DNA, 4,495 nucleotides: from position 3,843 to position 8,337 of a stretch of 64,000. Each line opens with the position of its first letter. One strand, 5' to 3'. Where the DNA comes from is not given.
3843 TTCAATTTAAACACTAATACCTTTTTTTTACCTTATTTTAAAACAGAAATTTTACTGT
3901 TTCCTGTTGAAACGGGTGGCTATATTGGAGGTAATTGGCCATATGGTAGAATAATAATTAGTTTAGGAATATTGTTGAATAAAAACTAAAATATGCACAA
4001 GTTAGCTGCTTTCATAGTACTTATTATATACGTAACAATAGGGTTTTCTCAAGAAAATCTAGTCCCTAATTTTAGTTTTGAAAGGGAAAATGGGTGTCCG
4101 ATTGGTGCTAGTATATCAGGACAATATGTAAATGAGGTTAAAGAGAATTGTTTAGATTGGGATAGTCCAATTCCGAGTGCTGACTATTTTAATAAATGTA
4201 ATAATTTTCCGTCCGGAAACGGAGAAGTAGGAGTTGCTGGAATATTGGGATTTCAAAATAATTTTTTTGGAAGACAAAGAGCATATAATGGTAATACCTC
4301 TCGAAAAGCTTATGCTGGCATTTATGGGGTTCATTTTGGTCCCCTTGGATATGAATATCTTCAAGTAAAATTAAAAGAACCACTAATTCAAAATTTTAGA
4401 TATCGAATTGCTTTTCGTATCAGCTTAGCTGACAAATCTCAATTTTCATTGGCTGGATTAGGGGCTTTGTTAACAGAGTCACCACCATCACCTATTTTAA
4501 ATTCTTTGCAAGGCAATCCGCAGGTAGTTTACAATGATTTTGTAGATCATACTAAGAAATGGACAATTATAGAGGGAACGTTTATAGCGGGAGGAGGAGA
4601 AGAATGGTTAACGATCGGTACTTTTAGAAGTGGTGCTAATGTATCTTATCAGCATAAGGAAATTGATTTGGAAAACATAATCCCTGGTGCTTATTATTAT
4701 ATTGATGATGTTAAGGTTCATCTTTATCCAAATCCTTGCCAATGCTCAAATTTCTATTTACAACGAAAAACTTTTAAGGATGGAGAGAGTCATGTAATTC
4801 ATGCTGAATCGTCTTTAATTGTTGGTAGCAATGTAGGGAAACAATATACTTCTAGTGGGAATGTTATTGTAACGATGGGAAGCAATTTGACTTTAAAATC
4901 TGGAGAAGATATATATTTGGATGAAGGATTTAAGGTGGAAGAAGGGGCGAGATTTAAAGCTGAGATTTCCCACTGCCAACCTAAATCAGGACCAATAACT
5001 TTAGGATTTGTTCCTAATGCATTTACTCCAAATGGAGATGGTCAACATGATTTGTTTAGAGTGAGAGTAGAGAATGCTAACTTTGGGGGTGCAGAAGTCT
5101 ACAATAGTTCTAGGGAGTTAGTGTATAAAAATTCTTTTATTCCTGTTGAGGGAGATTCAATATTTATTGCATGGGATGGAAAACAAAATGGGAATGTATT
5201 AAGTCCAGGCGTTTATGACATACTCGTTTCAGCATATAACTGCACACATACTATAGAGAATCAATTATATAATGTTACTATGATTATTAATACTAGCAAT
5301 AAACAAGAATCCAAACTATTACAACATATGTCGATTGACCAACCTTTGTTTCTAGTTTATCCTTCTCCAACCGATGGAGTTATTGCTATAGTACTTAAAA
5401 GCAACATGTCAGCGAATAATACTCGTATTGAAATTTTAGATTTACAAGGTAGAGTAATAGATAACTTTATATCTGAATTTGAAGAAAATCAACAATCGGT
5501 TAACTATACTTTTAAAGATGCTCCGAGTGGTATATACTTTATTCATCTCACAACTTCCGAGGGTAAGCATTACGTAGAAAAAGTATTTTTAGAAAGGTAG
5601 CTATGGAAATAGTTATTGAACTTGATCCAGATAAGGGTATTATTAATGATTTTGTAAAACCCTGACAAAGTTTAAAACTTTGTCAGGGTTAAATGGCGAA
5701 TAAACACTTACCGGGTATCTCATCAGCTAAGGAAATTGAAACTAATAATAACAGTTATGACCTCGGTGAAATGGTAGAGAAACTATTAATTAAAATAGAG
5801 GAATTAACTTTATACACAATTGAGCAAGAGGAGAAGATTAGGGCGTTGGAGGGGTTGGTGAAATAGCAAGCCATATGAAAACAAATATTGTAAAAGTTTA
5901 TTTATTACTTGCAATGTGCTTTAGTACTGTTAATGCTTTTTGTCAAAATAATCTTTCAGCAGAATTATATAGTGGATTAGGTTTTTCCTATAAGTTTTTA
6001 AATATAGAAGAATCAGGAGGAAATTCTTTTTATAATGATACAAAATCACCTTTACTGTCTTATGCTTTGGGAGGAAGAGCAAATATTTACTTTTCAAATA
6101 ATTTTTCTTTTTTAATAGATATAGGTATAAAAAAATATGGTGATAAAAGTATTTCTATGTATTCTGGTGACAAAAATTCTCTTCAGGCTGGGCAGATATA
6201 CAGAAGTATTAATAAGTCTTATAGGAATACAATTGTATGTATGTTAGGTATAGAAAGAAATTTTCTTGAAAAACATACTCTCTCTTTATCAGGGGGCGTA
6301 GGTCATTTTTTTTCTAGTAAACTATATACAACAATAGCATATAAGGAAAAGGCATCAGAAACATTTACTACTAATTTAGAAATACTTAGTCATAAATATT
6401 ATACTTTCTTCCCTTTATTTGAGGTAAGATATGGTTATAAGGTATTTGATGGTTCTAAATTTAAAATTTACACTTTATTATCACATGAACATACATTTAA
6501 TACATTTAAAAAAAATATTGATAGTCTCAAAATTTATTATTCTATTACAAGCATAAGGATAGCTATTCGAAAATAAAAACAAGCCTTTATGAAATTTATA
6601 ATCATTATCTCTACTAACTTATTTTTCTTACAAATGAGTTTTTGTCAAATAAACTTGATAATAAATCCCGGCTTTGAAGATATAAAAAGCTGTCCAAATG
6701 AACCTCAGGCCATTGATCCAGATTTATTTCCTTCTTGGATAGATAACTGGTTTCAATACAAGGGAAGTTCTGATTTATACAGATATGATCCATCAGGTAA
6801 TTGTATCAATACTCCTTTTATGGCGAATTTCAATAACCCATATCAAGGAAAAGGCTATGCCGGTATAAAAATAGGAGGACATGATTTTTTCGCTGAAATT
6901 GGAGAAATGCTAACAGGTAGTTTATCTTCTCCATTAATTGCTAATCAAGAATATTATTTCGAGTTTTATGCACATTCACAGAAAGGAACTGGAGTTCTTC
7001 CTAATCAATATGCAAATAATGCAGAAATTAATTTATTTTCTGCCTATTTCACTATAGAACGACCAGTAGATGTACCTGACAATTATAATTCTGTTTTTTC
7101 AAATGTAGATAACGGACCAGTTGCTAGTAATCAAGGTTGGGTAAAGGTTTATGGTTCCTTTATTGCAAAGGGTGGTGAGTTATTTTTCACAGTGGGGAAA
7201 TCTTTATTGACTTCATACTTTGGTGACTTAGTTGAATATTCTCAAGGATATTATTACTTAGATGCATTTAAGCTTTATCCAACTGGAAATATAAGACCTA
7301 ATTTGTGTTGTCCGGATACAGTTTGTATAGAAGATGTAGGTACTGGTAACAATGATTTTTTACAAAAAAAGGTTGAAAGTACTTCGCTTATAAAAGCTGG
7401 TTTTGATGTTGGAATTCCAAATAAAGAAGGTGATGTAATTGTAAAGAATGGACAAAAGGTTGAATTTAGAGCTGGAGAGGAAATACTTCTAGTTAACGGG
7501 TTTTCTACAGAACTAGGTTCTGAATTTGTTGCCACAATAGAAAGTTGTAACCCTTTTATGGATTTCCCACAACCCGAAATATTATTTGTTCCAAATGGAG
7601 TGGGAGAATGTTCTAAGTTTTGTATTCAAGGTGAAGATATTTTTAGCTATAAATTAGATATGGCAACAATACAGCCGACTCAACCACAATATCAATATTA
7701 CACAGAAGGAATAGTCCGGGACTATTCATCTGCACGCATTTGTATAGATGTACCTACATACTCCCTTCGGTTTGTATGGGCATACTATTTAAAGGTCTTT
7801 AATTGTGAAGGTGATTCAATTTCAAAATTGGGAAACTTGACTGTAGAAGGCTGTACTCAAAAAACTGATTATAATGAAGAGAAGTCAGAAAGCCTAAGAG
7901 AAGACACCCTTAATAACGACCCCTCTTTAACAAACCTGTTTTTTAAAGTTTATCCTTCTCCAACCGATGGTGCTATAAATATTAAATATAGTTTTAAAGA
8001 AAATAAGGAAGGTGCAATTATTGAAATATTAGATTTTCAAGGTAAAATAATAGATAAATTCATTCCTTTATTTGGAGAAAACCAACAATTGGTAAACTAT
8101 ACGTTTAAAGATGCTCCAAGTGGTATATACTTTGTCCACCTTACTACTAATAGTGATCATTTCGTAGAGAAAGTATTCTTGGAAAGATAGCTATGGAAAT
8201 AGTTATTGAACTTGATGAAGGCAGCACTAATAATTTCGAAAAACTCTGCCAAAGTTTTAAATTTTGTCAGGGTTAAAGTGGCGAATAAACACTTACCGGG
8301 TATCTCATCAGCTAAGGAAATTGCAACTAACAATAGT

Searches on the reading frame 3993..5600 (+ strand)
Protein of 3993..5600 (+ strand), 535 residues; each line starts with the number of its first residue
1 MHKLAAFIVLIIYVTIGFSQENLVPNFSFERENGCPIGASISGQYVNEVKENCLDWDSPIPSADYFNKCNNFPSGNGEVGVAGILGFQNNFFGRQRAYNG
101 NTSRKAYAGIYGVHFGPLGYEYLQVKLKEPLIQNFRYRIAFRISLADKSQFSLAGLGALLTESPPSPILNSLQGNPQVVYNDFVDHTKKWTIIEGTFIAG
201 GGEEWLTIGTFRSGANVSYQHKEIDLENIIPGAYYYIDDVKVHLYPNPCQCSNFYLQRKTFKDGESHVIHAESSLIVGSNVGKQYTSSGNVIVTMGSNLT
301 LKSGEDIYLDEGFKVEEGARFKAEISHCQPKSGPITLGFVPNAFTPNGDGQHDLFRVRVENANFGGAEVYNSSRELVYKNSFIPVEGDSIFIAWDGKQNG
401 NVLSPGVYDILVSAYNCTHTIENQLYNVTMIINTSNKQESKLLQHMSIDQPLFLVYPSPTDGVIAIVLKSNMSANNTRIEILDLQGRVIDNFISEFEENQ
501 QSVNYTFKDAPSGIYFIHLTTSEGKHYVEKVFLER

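Call 3: search_protein_families(library=pfam, proteins=[window:3993-5597:+], max_evalue=1)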
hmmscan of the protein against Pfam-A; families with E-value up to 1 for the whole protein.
window:3993-5597:+ (535 aa): 5 families
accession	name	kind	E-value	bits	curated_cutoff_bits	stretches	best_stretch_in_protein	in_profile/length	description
PF18962.6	Por_Secre_tail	-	1.2e-13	51.6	27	1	455-531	1-73/75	Secretion system C-terminal sorting domain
PF13585.12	CHU_C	-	2.5e-09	37.5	27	1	340-414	3-72/86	CHU_C Type IX secretion signal domain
PF13860.13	FlgD_ig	-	0.00052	20.4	27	1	362-415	22-76/79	FlgD Ig-like domain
PF23623.1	GBD_IRG7_N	-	0.007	17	27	1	465-522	27-81/95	IRG7 N-terminal galactose binding domain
PF11589.14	DUF3244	-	0.073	13.5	25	0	368-400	45-77/96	Domain of unknown function (DUF3244)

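Call 4: search_protein_families(library=ncbifam, proteins=[window:3993-5597:+], max_evalue=1)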
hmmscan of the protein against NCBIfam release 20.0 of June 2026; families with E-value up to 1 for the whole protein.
window:3993-5597:+ (535 aa): 5 families
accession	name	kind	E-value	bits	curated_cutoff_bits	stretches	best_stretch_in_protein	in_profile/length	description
TIGR04183.1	Por_Secre_tail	domain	5.6e-10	39.1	23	1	455-531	1-69/72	T9SS type A sorting domain-containing protein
NF045639.1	GCX_COOH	domain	1.6e-08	34.2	26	1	290-329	11-49/49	3-coathanger stack domain-containing protein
NF038113.1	T9SSA_dep_M36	equivalog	1.4e-07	30.1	885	1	436-532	776-867/869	T9SS-dependent M36 family metallopeptidase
TIGR04131.1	Bac_Flav_CTERM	domain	3.2e-06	27.2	35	1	340-408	3-65/85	T9SS type B sorting domain-containing protein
NF005176.1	PRK06655.1-1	equivalog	0.019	14.9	230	1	370-438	104-173/197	flagellar hook assembly protein FlgD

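Call 8: find_encoding_contigs(protein=window:3993-5600:+, flank=10000, max_places=6)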
Protein window:3993-5600:+ (535 aa): no gene with exactly this product is on record in the collection.

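Call 9: find_homologous_proteins(query=window:3993-5597:+, max_evalue=0.001)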
Query window:3993-5597:+ (535 aa): 319 proteins with E <= 0.001 among 8000 candidates; the best 120 are listed.
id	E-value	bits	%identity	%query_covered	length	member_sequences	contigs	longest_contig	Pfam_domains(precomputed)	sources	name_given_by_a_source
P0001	0.0e+0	1232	100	100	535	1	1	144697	PF13585.13,PF18962.8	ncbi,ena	-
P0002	3.9e-31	127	32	76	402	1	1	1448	PF13585.13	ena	-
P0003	1.3e-30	125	33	46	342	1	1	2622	PF13585.13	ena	-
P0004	3.5e-30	124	34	43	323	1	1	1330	PF13585.13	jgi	jgi:gliding motility-associated-like protein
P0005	3.5e-29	120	33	43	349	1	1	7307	PF13585.13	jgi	jgi:gliding motility-associated-like protein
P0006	1.6e-27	115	31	73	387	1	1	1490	PF13585.13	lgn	-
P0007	3.4e-27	114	36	45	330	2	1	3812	PF13585.13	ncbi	-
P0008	1.9e-26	111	31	77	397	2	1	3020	PF13585.13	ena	-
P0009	8.4e-26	109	35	44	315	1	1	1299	PF18962.8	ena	-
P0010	1.4e-25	108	30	45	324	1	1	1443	PF13585.13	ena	-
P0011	3.0e-25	107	31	67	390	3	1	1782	PF13585.13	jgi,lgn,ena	-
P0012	2.1e-24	105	35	47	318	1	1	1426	PF13585.13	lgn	-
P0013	2.7e-24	104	30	46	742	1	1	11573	PF13585.13,PF18962.8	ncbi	-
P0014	3.4e-24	104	28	79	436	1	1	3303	PF13585.13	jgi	jgi:gliding motility-associated-like protein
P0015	6.2e-24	103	30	56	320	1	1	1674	PF13585.13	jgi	jgi:gliding motility-associated-like protein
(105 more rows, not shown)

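Call 10: find_encoding_contigs(protein=P0001, flank=10000, max_places=4)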
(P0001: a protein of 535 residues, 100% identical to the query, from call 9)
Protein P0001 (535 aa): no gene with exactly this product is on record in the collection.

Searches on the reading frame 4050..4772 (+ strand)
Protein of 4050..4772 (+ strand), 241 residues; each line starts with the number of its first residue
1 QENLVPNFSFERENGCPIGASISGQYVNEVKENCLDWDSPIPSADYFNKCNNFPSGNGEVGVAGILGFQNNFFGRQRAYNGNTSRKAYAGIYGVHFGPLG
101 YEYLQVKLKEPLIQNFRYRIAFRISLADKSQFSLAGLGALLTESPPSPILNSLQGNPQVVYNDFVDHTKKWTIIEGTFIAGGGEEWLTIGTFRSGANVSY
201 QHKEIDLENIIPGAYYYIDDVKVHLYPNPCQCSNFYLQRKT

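Call 16: find_related_loci(query=A1, collection=genome_contigs, flank=6000)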
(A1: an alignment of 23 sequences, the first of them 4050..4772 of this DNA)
Query A1 (241 aa) in genome_contigs; peptide patterns used: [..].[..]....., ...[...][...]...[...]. (x = any residue, [..] = any of these).
600 stretches matched a pattern (row limit reached: there are more); 559 encode a relative of the query (tblastn E <= 1e-3); the best 80 are kept; 80 distinct loci.
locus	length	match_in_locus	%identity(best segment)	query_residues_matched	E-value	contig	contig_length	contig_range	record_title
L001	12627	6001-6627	37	2-225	4e-33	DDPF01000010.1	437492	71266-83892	MAG TPA_asm: Bacteroidetes bacterium UBA2475 UBA2475_contig_8, whole genome shotgun sequence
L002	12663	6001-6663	39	2-223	2e-31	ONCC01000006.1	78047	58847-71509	uncultured Bacteroidales bacterium isolate RUG156 genome assembly, contig: scaffold_38, whole genome shotgun sequence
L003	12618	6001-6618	35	1-223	3e-29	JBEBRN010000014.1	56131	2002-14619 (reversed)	MAG: Taishania pollutisoli isolate T2.bin.118 NODE_1498_length_56131_cov_130.652400, whole genome shotgun sequence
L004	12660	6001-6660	38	3-223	5e-29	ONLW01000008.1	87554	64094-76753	uncultured Bacteroidales bacterium isolate RUG429 genome assembly, contig: scaffold_191, whole genome shotgun sequence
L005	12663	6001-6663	37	2-223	5e-29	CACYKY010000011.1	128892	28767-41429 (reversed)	MAG: uncultured Bacteroidetes bacterium isolate RUG12038 genome assembly, contig: RUG12038_asm_11, whole genome shotgun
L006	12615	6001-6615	35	3-225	2e-28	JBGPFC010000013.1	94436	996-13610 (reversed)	MAG: Candidatus Eisenbacteria bacterium isolate OBJ_0618_7090110_76 k141_6386993_length_94436_cov_42.9053, whole genome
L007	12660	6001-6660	36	3-223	3e-28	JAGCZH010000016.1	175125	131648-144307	MAG: Bacteroidales bacterium isolate RGIG10259 Yak_Rumen-5__c834371, whole genome shotgun sequence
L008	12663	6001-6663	35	1-231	5e-28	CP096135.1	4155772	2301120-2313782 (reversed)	MAG: Sphingobacteriales bacterium JAD_PAG50586_3 chromosome, complete genome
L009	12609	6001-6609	35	2-221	5e-28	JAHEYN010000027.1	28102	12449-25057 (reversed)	MAG: Bacteroidetes bacterium isolate nzgw129 NODE_430_length_28103_cov_4.264777, whole genome shotgun sequence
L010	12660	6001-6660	39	3-223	5e-28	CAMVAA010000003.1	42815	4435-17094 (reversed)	MAG TPA_asm: uncultured Bacteroidales bacterium isolate SRR8387716_bin.87_metaWRAP_v1.3_MAG genome assembly, contig: ERZ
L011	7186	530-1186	33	1-235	7e-28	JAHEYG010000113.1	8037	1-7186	MAG: Sphingobacteriaceae bacterium isolate nzgw122 NODE_14790_length_8038_cov_6.150309, whole genome shotgun sequence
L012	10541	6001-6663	34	2-241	2e-27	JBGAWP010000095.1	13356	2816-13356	MAG: Chitinophagales bacterium isolate MAG_MBR_AS.25 MBRAS-25_NODE_95_length_13356_cov_5.514497, whole genome shotgun se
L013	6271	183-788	36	2-223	2e-27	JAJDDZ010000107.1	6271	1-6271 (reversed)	MAG: Phycisphaerae bacterium isolate OFTM286 OFTM286_106, whole genome shotgun sequence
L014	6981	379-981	34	1-223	3e-27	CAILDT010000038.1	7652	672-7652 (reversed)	MAG: uncultured Bacteroidetes bacterium isolate LinL4_bin-1161 genome assembly, contig: bin-1161:038/994, whole genome s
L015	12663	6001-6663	36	2-223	4e-27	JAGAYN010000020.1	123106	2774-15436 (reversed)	MAG: Bacteroidales bacterium isolate RGIG8890 Water_deer_Omasum.Co__c279640, whole genome shotgun sequence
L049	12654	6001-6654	33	1-221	2e-24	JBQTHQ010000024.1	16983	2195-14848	MAG: Bacteroidota bacterium isolate SAW253 c_000000482229, whole genome shotgun sequence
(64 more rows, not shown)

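Call 67: search_protein_families(library=pfam, alignment_id=A6, max_evalue=0.001)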
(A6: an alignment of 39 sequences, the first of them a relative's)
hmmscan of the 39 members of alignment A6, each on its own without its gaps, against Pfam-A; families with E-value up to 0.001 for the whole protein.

A. member 1, L002:4796-5923:+ (376 aa): 6 families
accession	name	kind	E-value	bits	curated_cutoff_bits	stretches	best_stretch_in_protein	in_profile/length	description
PF00534.26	Glycos_transf_1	-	6.1e-33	114.2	26.4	1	186-351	4-171/172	Glycosyl transferases group 1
PF13692.12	Glyco_trans_1_4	-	7.7e-28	98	27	1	198-336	2-139/142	Glycosyl transferases group 1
PF13439.12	Glyco_transf_4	-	1.7e-14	54.7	28.5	1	17-173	2-165/170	Glycosyltransferase Family 4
PF20706.3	GT4-conflict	-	2.4e-07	30.5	26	1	209-308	211-314/385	Family 4 Glycosyltransferase in conflict systems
PF13579.12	Glyco_trans_4_4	-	1.8e-05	25.6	29.7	1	18-172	2-157/158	Glycosyl transferase 4-like domain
PF13524.12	Glyco_trans_1_2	-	4.2e-05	24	25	1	220-361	7-138/144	Glycosyl transferase-like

B. families by the number of members that match (of 39 scanned): 28 families (the first 25 are shown)
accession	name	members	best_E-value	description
PF00534.26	Glycos_transf_1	17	1.7e-33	Glycosyl transferases group 1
PF13692.12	Glyco_trans_1_4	17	7.7e-28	Glycosyl transferases group 1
PF13439.12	Glyco_transf_4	17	3e-16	Glycosyltransferase Family 4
PF13579.12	Glyco_trans_4_4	13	1.6e-08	Glycosyl transferase 4-like domain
PF20706.3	GT4-conflict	13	5e-08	Family 4 Glycosyltransferase in conflict systems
PF13524.12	Glyco_trans_1_2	10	9.5e-07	Glycosyl transferase-like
PF18962.6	Por_Secre_tail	3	5.2e-12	Secretion system C-terminal sorting domain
PF01208.23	URO-D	2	1.3e-130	Uroporphyrinogen decarboxylase (URO-D)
PF01715.23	IPPT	2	2.9e-79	IPP transferase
PF01745.22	IPT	2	5.6e-13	Isopentenyl transferase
PF00326.27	Peptidase_S9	1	9.8e-58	Prolyl oligopeptidase family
PF00334.24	NDK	1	1.3e-52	Nucleoside diphosphate kinase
PF04264.18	YceI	1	3.4e-28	YceI-like domain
PF05977.19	MFS_3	1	2.5e-26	Transmembrane secretion effector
PF02535.28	Zip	1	2.6e-26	ZIP Zinc transporter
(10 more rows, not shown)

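Call 70: search_solved_structures(query=A1, max_evalue=1)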
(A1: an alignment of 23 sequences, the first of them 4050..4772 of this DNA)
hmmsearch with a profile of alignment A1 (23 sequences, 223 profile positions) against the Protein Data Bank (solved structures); distinct sequences matched with E-value up to 1: 0.

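Call 82: search_protein_families(library=pfam, alignment_id=A1, max_evalue=0.1)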
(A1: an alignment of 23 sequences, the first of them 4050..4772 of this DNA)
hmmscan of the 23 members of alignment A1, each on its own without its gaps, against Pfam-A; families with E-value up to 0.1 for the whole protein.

A. member 1, window:4050-4772:+ (241 aa): 0 families

B. families by the number of members that match (of 23 scanned): 6 families
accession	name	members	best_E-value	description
PF02018.23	CBM_4_9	6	0.00083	Carbohydrate binding domain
PF18483.9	Lectin_L-type_dom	1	0.0052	Legume lectin beta-barrel domain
PF23008.3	FN3_Tor_3rd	1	0.031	Tyrosine-protein kinase receptor torso, third FN3 domain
PF03865.19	ShlB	1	0.05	Haemolysin secretion/activation protein ShlB/FhaC/HecB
PF12564.13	TypeIII_RM_meth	1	0.054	Type III restriction/modification enzyme methylation subunit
PF05182.18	Fip1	1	0.099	Fip1 motif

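Call 85: search_protein_families(library=pfam, proteins=[L049:9647-10678:+], max_evalue=0.1)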
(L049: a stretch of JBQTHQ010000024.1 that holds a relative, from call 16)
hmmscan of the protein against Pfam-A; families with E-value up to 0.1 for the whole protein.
L049:9647-10678:+ (344 aa): 1 family
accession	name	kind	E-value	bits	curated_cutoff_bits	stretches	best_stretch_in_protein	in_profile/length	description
PF11751.14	PorP_SprF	-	6.6e-33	114.9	22.3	1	20-312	4-261/273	Type IX secretion system membrane protein PorP/SprF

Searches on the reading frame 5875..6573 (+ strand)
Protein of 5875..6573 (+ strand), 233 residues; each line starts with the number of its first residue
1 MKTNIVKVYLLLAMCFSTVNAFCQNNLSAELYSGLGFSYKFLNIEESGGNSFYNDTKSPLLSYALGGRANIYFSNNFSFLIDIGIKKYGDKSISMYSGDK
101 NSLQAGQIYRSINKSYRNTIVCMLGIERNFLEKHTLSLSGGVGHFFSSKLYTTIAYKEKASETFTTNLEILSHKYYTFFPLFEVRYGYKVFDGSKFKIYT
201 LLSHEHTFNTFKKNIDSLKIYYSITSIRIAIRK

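Call 3: search_protein_families(library=pfam, proteins=[window:5875-6573:+], max_evalue=1)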
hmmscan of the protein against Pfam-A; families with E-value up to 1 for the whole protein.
window:5875-6573:+ (233 aa): 0 families

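Call 4: search_protein_families(library=ncbifam, proteins=[window:5875-6573:+], max_evalue=1)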
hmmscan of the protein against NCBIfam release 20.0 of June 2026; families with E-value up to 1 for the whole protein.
window:5875-6573:+ (233 aa): 0 families

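Call 23: find_homologous_proteins(query=window:5875-6573:+, max_evalue=0.01)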
Query window:5875-6573:+ (233 aa): 1 proteins with E <= 0.01 among 157 candidates.
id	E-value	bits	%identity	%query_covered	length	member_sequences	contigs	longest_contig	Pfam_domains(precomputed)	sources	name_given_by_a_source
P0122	1.5e-146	504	100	100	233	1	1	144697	-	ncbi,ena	-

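Call 47: search_solved_structures(query=window:5875-6573:+, max_evalue=10)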
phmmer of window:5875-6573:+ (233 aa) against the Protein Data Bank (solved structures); distinct sequences matched with E-value up to 10: 3.
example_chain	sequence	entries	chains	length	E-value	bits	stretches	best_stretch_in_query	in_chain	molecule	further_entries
5y6p_e2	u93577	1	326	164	0.58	13.4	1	82-123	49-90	R-phycoerythrin alpha chain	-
3mwn_A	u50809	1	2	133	0.84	12.9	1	84-119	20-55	PHYCOERYTHRIN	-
1lia_A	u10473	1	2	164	1.2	12.4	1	84-119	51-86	R-PHYCOERYTHRIN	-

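Call 78: search_protein_families(library=phrogs, proteins=[window:5875-6573:+], max_evalue=0.01)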
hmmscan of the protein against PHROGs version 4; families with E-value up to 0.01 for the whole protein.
window:5875-6573:+ (233 aa): 0 families

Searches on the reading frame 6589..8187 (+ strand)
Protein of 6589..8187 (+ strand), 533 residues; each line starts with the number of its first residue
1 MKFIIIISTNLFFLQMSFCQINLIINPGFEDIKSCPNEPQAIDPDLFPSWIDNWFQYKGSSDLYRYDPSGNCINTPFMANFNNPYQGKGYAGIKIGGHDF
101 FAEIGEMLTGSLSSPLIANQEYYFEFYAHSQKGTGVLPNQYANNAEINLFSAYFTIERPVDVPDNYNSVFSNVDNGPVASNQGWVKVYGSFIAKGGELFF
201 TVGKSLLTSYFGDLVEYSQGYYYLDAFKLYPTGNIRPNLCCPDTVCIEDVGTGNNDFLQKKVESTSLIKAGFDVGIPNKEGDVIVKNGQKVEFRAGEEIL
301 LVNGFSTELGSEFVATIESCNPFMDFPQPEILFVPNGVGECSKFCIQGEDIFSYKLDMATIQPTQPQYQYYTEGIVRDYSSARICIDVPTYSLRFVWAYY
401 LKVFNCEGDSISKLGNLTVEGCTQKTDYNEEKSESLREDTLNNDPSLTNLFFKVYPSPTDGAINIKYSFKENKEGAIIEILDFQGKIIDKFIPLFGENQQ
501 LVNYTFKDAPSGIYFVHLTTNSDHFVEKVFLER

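Call 3: search_protein_families(library=pfam, proteins=[window:6589-8187:+], max_evalue=1)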
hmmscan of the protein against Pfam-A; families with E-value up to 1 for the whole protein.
window:6589-8187:+ (533 aa): 1 family
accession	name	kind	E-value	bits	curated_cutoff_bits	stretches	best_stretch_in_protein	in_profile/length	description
PF18962.6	Por_Secre_tail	-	1.1e-10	42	27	1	454-529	1-73/75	Secretion system C-terminal sorting domain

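Call 4: search_protein_families(library=ncbifam, proteins=[window:6589-8187:+], max_evalue=1)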
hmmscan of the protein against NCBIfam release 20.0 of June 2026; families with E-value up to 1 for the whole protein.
window:6589-8187:+ (533 aa): 4 families
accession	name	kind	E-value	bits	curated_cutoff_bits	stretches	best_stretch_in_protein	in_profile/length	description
NF045639.1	GCX_COOH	domain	1.3e-10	40.9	26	1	284-321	12-49/49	3-coathanger stack domain-containing protein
TIGR04183.1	Por_Secre_tail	domain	3.4e-09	36.6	23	1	454-529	1-69/72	T9SS type A sorting domain-containing protein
NF038113.1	T9SSA_dep_M36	equivalog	1.9e-05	23.1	885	1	425-531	768-868/869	T9SS-dependent M36 family metallopeptidase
NF050177.1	TapA_OM_Porphy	equivalog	0.034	12.9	500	1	452-532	471-544/544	TapA/TapC family T9SS-dependent outer membrane protein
